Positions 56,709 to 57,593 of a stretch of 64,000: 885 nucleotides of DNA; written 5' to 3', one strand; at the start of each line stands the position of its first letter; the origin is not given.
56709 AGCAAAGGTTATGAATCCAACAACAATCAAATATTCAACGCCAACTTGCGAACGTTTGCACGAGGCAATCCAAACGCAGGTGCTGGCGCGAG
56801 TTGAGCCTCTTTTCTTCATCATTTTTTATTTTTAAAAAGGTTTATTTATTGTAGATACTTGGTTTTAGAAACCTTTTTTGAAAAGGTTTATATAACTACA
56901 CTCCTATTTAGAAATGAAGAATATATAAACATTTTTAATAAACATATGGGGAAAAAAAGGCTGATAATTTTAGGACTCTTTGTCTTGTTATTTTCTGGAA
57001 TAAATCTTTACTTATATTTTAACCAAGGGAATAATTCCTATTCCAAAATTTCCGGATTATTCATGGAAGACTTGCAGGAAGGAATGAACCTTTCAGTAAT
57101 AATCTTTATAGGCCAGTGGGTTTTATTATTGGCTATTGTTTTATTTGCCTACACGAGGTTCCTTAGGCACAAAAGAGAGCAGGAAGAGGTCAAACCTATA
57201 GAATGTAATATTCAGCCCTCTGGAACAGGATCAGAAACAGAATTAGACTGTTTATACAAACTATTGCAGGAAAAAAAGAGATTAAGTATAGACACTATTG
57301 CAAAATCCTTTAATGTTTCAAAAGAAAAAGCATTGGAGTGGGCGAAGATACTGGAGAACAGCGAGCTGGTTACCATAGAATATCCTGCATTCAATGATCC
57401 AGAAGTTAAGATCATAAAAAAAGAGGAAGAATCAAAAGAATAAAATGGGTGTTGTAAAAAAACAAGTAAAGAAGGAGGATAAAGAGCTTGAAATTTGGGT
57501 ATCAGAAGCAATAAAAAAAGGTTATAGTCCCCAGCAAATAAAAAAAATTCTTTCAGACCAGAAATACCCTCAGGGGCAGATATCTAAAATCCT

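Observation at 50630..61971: Type IV pilus locus with split FlaJ, a KaiC-like ATPase and a vWA adhesin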

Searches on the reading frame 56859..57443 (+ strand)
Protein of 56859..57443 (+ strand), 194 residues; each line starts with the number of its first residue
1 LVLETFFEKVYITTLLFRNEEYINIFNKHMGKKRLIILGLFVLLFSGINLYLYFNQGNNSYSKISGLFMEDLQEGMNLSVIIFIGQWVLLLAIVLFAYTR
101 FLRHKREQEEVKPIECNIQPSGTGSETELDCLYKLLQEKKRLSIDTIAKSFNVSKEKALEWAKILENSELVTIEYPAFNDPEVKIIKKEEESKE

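Call 3: search_protein_families(library=pfam, proteins=[window:56859-57443:+], max_evalue=0.1)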
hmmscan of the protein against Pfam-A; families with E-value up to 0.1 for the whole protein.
window:56859-57443:+ (194 aa): 6 families
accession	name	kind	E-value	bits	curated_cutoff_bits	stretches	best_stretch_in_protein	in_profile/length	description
PF01032.23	FecCD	-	0.0079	15.7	26.5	1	27-102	124-199/311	FecCD transport family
PF01978.25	TrmB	-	0.01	16.1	25.6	1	125-174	7-55/68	Sugar-specific transcriptional regulator TrmB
PF08279.18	HTH_11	-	0.013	15.8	25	1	130-155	4-29/55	HTH domain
PF01047.28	MarR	-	0.019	15.3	24.6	1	125-172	2-48/59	MarR family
PF25707.1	UL78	-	0.026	14.1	50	0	21-49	240-268/361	Herpesvirus UL78 G protein-coupled receptor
PF01399.33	PCI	-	0.082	13.6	22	0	131-158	29-56/84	PCI domain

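Call 31: find_homologous_proteins(query=window:56946-57440:+, max_evalue=0.001)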
Query seq(165 aa) (165 aa): 28 proteins with E <= 0.001 among 151 candidates.
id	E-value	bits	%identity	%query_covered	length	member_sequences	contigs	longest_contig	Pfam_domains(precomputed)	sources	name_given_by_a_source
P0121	1.5e-100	352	100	100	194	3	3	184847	-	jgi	jgi:hypothetical protein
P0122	9.9e-71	255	75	100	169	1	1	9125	-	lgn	-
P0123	5.5e-67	243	72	100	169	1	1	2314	-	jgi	jgi:hypothetical protein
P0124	8.4e-53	197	59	98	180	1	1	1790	-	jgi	jgi:hypothetical protein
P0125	6.0e-47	178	53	99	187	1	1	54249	-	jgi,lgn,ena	-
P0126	2.6e-46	176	53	97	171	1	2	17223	-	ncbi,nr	ncbi:hypothetical protein HY212_02285 [Candidatus Pacearchaeota archaeon]|nr:hypothetical protein [C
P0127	2.6e-45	172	52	95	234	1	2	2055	-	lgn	-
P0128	3.0e-43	166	55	84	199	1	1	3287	-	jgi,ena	-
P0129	3.4e-43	165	52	99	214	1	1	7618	-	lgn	-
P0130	4.3e-42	162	53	95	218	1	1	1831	-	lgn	-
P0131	8.2e-42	161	49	99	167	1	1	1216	-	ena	-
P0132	4.4e-41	159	53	95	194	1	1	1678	-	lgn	-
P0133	2.4e-40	156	50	95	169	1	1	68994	-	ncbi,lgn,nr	ncbi:hypothetical protein HYT23_03635 [Candidatus Pacearchaeota archaeon]|nr:hypothetical protein [C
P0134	4.5e-40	155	52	97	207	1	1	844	-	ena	-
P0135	7.7e-40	155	51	95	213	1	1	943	-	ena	-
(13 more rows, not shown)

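Call 40: predict_structure(alignment_id=A1)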
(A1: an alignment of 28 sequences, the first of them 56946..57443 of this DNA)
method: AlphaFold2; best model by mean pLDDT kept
length: 165 residues; sequences in the alignment: 28
mean_pLDDT: 73.2   pTM: 0.43
mean pLDDT of the five models: 73.2, 71.1, 70.1, 70.0, 69.5
residues with pLDDT >= 90: 30; 70-90: 76; 50-70: 26; < 50: 33
segments of 3 or more residues with pLDDT < 50: 29-44, 81-84, 86-88, 90-93, 161-165
pLDDT, mean of each block of 10 residues (from residue 1): 69 79 61 46 58 83 84 66 48 63 87 90 92 92 90 80 41
secondary structure, 60 per line:
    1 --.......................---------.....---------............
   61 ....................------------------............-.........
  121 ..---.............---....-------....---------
elements in order: H3-25 H35-39 H49-80 H99-110 E112-114 H115-122 H126-138 E142-145 E153-156

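Call 44: fold_search(model_id=the predicted structure, library=pdb)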
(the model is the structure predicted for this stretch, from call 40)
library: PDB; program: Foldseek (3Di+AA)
matches with E <= 10: 1885; with E <= 0.001: 0
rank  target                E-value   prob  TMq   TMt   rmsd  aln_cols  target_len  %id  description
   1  8zde_C                2.2e-03  1.00  0.33  0.39   9.7        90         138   14  Crystal structure of HsmR with DNA bound (released 2025-11-05)
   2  9ff3                  2.8e-03  1.00  0.33  0.32  12.4       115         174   18  The structure of delta-ScoC, a global regulator protein from Geobacillus kaustophilus T-1 (released 2025-06-04)
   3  1s3j_A                3.2e-03  1.00  0.33  0.38  11.6        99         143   13  X-ray crystal structure of YusO protein from Bacillus subtilis (released 2004-04-13)
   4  1s3j_B                3.4e-03  1.00  0.32  0.37  12.6        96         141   14  X-ray crystal structure of YusO protein from Bacillus subtilis (released 2004-04-13)
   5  8za5_A                3.6e-03  1.00  0.34  0.40   9.5        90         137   14  Crystal structure of HsmR (released 2025-10-29)
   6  8za5_B                3.6e-03  1.00  0.34  0.41   9.6        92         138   14  Crystal structure of HsmR (released 2025-10-29)
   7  6ghb_B                3.9e-03  1.00  0.32  0.21   3.1        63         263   19  Crystal structure of Spx in complex with YjbH (oxidized) (released 2019-04-24)
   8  8zde_A                4.4e-03  1.00  0.34  0.40   9.7        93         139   15  Crystal structure of HsmR with DNA bound (released 2025-11-05)
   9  3f72_B                4.4e-03  1.00  0.33  0.49  14.8        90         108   10  Crystal Structure of the Staphylococcus aureus pI258 CadC Metal Binding Site 2 Mutant (released 2009-04-07)
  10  8zde_B                4.7e-03  1.00  0.34  0.38   9.9        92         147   14  Crystal structure of HsmR with DNA bound (released 2025-11-05)
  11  9fa0                  5.0e-03  1.00  0.34  0.32  13.0       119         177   17  The structure of ScoC, a global regulator protein from Geobacillus kaustophilus (released 2025-05-21)
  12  1u2w_B                5.4e-03  1.00  0.33  0.49  14.8        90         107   10  Crystal Structure of the Staphylococcus aureus pI258 CadC (released 2005-07-12)
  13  6gho_B                5.7e-03  1.00  0.32  0.19   1.2        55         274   20  Crystal structure of Spx in complex with YjbH (released 2019-04-24)
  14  2rdp                  5.7e-03  1.00  0.33  0.39  10.2        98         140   11  The structure of a MarR family protein from Bacillus stearothermophilus (released 2007-11-13)
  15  2fxa_B                6.5e-03  1.00  0.33  0.30   9.4        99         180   14  Structure of the Protease Production Regulatory Protein hpr from Bacillus subtilis. (released 2006-03-14)
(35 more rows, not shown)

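Call 54: search_solved_structures(query=A1, max_evalue=1)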
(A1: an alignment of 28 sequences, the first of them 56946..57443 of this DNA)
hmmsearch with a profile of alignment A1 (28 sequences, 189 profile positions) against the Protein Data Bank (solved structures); distinct sequences matched with E-value up to 1: 18.
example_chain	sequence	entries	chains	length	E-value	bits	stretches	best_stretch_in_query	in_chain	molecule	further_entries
6fuf_A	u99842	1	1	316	0.025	17.4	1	53-109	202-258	Rhodopsin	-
6qno_R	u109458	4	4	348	0.031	17.1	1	53-109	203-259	Rhodopsin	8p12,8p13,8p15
4a4m_A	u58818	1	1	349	0.031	17.1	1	53-109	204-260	RHODOPSIN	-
9nyx_B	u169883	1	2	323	0.2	14.5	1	53-105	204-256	Rhodopsin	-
6fk6_A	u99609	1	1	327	0.22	14.3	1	53-105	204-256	Rhodopsin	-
6fkb_A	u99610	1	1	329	0.22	14.3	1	53-105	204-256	Rhodopsin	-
4bey_A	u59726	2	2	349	0.23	14.2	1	53-105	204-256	Rhodopsin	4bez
1f88_A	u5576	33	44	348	0.25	14.1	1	53-105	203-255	RHODOPSIN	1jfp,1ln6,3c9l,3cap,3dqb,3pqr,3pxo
1gzm_A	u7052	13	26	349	0.25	14.1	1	53-105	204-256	RHODOPSIN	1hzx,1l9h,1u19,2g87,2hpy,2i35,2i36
2x72_A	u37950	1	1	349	0.25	14.1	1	53-105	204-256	RHODOPSIN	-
3c9m_A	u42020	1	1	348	0.25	14.1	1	53-105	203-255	Rhodopsin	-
2j4y_A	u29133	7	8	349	0.25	14.1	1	53-105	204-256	RHODOPSIN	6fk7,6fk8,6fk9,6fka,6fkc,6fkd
2n28_A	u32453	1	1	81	0.26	14.1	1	54-107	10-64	Protein Vpu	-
6cmo_R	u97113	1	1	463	0.26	14.1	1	53-109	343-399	chimera protein of Soluble cytochrome b562 and Rhodopsin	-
5dys_A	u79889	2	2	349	0.26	14.1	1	53-105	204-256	Rhodopsin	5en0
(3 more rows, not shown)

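Call 62: search_protein_representatives(alignment_id=A1)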
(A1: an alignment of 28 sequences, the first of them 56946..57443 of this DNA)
Query: 28 sequences, 189 profile positions. Proteins with E-value up to 0.001 (for the whole library): 1367; up to 1e-10: 672; up to 1e-30: 76. The best 150 are listed.
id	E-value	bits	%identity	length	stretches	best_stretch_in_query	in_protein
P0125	1.7e-70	252.8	-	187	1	1-186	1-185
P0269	1.3e-69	249.9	-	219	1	1-186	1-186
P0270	2.3e-69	249.1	-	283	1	1-184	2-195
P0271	8.8e-68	243.9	-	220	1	1-187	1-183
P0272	8.9e-65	234.1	-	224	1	1-187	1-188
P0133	1.0e-63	230.7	-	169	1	1-170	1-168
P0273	1.4e-63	230.3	-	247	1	1-186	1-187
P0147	7.5e-63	227.9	-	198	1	1-186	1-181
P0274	2.5e-62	226.2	-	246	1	1-185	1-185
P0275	4.9e-62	225.2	-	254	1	1-188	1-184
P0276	5.4e-59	215.3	-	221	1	1-182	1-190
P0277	1.0e-56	207.8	-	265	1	1-187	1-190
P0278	3.5e-56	206.1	-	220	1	1-182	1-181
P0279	3.8e-54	199.5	-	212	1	2-187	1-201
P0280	3.3e-53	196.4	-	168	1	3-164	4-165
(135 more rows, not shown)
